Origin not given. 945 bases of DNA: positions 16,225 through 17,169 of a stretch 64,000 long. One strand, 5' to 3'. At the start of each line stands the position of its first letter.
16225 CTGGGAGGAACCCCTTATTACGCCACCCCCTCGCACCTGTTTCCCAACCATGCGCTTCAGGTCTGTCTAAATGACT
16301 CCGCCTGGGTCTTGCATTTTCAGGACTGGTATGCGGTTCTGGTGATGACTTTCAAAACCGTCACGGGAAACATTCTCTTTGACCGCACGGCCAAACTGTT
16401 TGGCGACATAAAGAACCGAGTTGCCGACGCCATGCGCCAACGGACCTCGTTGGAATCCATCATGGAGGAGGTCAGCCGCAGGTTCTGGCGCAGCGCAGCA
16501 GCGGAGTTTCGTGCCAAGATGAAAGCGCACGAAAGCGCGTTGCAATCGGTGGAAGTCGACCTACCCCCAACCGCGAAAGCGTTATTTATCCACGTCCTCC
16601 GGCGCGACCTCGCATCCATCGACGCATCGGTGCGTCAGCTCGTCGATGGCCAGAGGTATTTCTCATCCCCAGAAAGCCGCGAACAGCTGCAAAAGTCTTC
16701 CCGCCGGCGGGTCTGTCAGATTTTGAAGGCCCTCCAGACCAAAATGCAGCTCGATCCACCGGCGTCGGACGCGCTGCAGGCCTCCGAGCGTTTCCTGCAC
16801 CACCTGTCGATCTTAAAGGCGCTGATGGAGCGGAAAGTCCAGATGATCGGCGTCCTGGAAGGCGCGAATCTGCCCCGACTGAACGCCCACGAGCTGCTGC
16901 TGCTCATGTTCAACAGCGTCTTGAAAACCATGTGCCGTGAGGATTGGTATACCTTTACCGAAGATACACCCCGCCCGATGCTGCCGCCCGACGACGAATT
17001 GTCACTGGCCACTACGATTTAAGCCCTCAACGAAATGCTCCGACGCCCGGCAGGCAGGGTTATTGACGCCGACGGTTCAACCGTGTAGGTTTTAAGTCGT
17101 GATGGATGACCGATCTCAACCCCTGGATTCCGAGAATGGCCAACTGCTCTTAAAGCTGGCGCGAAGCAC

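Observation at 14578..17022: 814-aa 2-TM protein with a recognisable but motif-divergent eukaryotic-like kinase core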

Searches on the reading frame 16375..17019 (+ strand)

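Call 61: search_protein_families(library=pfam, proteins=[window:16375-17019:+], max_evalue=10)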
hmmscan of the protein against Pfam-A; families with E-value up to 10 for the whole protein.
seq(215 aa): 2 families
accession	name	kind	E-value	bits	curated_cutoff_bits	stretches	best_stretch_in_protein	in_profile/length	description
PF15972.10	Unpaired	-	0.033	14.2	27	1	103-158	151-208/273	Unpaired protein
PF10206.14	WRW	-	0.25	12.1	26.5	1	20-57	43-80/102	Mitochondrial F1F0-ATP synthase, subunit f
